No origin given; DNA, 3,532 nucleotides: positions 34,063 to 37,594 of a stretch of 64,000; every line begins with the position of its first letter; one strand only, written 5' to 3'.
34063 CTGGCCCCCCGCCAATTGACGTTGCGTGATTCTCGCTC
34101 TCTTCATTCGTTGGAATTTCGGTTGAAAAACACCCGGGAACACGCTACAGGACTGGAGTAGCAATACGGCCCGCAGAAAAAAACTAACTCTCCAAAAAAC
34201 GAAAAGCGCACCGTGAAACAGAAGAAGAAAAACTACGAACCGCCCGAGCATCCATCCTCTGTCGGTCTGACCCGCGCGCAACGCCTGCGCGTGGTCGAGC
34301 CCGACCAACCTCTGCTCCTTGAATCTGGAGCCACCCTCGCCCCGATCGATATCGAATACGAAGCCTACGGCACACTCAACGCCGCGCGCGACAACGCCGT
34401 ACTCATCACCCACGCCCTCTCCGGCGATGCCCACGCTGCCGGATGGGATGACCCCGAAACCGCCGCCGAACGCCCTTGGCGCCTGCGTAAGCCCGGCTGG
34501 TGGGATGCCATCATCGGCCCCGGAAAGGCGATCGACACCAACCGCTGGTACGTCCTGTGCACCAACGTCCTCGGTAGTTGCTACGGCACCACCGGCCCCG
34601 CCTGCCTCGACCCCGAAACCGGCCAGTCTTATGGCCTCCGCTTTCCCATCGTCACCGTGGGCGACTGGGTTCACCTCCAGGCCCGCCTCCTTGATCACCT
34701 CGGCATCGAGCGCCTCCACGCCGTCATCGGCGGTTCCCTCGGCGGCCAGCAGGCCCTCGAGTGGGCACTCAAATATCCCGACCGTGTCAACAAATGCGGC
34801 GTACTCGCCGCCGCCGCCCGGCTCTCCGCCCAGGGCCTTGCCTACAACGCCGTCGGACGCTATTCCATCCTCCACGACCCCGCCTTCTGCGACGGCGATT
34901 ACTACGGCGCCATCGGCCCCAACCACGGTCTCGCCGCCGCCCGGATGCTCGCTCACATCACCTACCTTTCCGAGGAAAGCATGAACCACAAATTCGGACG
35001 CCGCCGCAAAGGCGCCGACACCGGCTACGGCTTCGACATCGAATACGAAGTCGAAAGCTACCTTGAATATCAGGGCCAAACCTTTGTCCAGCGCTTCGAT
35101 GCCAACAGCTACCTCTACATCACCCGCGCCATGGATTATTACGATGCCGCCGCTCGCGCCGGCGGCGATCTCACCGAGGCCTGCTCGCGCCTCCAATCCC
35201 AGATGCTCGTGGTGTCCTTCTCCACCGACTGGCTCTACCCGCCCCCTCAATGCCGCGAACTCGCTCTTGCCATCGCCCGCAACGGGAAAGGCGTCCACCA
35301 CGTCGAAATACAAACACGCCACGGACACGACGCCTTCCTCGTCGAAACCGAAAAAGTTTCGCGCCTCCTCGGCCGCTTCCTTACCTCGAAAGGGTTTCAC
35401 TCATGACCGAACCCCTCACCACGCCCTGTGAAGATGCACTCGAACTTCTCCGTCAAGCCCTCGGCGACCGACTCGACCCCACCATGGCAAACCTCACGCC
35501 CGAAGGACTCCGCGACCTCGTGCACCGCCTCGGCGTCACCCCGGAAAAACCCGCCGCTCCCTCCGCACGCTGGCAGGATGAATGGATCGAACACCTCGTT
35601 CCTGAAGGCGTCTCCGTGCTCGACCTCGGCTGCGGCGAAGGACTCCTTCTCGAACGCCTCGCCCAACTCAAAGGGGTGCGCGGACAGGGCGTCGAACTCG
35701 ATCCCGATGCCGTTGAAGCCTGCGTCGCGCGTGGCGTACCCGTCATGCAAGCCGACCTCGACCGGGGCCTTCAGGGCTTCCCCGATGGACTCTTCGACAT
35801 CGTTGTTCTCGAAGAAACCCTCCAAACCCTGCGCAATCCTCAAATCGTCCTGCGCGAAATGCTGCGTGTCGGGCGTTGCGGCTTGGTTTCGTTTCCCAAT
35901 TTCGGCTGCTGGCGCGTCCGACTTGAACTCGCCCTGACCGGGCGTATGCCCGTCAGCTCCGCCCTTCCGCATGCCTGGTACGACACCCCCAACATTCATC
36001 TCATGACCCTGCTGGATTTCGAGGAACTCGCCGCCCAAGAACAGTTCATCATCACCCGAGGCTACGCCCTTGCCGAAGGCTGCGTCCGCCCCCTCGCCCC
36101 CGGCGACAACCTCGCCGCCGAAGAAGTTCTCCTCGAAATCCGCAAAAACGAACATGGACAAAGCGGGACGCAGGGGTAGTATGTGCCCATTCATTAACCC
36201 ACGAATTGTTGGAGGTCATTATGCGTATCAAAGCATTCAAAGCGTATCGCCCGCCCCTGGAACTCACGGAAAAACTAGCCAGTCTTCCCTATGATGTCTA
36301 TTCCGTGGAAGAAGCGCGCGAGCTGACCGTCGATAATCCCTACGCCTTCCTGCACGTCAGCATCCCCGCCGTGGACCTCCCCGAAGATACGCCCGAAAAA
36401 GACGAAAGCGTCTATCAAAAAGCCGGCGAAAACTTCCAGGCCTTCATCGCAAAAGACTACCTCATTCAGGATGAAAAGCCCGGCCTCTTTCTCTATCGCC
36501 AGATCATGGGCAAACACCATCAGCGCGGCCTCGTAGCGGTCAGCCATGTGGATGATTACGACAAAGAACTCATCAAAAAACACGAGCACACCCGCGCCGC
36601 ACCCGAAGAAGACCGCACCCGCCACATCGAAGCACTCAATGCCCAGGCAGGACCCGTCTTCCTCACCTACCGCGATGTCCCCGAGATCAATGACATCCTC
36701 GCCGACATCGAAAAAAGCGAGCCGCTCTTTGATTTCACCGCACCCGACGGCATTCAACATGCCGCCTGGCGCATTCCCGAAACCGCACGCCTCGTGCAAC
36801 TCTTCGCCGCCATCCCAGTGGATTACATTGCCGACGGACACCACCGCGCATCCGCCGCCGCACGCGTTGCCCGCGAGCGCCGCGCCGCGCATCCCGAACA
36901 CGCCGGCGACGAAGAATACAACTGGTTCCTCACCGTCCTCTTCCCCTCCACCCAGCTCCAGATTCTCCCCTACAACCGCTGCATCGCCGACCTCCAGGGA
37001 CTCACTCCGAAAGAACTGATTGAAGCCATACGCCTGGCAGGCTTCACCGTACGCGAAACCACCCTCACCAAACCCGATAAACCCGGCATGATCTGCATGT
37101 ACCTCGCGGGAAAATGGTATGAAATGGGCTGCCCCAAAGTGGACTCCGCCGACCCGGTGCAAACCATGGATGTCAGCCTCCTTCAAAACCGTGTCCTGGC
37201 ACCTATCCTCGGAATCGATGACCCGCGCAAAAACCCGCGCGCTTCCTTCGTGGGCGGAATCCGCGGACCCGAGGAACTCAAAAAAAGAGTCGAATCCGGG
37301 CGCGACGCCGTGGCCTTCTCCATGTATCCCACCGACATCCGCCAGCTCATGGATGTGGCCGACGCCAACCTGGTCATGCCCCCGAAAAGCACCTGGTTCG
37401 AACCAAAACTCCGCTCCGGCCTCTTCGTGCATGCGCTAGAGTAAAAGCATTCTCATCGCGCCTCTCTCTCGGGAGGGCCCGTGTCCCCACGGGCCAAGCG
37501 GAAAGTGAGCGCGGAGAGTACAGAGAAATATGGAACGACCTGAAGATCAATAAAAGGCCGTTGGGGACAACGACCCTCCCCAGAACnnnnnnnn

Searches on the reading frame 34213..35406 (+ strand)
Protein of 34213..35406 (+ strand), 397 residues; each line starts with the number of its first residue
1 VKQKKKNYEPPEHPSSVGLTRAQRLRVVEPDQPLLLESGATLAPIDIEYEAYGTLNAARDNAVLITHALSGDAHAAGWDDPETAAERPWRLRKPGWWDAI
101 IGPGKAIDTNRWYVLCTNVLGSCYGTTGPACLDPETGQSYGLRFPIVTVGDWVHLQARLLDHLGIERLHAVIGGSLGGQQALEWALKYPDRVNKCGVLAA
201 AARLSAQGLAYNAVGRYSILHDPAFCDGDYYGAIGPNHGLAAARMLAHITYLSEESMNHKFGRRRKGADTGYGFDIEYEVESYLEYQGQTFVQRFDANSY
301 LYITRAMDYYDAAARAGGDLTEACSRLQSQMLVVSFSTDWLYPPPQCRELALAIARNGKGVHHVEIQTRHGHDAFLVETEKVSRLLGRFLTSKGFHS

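Call 15: search_protein_families(library=pfam, proteins=[window:34213-35406:+], max_evalue=0.001)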
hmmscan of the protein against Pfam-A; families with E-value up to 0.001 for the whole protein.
window:34213-35406:+ (397 aa): 2 families
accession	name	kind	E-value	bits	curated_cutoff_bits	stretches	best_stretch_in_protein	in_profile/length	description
PF00561.26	Abhydrolase_1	-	3.2e-18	66.7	25.8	1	97-334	13-205/245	alpha/beta hydrolase fold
PF00756.26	Esterase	-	0.00025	21.3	22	1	167-205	114-153/251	Putative esterase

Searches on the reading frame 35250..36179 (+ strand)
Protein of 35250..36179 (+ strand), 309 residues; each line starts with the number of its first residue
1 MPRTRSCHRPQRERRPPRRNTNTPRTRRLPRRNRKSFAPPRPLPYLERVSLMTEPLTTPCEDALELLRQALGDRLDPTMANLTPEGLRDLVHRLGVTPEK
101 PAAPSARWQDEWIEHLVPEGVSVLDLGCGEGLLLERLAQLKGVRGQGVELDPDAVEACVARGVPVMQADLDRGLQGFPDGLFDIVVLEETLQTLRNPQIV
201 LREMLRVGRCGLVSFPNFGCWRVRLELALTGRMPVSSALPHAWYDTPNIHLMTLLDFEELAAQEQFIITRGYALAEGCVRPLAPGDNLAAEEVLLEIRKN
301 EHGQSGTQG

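Call 15: search_protein_families(library=pfam, proteins=[window:35250-36179:+], max_evalue=0.001)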
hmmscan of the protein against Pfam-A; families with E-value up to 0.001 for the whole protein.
window:35250-36179:+ (309 aa): 6 families
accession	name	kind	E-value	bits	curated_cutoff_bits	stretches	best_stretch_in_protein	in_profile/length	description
PF07021.18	MetW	-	4.8e-63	212.7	21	1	111-276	5-170/193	Methionine biosynthesis protein MetW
PF08241.18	Methyltransf_11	-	3.9e-12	47.1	21.2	1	124-209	1-88/95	Methyltransferase domain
PF13649.12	Methyltransf_25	-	2.5e-10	41.4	27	1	123-208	1-93/97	Methyltransferase domain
PF13847.12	Methyltransf_31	-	5.9e-10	39.4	27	1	120-209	4-102/145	Methyltransferase domain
PF13489.12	Methyltransf_23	-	2.4e-09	37.6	27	1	85-206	7-106/164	Methyltransferase domain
PF08242.18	Methyltransf_12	-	1.2e-06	29.6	30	1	124-207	1-91/98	Methyltransferase domain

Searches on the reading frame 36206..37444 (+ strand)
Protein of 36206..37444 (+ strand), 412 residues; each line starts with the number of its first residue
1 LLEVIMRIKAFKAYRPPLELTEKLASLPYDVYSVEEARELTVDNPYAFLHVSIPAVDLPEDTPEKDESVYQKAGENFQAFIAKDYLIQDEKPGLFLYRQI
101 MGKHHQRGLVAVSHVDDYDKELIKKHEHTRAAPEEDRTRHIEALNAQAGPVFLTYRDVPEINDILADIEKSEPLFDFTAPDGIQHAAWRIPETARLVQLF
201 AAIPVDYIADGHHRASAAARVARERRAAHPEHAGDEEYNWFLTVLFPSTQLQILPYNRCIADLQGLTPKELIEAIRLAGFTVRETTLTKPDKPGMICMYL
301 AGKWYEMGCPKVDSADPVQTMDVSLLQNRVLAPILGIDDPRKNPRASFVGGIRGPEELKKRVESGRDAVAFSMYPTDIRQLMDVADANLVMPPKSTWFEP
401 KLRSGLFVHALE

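Call 15: search_protein_families(library=pfam, proteins=[window:36206-37444:+], max_evalue=0.001)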
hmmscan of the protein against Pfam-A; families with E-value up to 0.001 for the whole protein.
window:36206-37444:+ (412 aa): 1 family
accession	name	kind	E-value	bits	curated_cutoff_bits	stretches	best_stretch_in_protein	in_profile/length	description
PF06245.16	DUF1015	-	4.4e-98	328.6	25.8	1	8-324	1-325/325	Protein of unknown function (DUF1015)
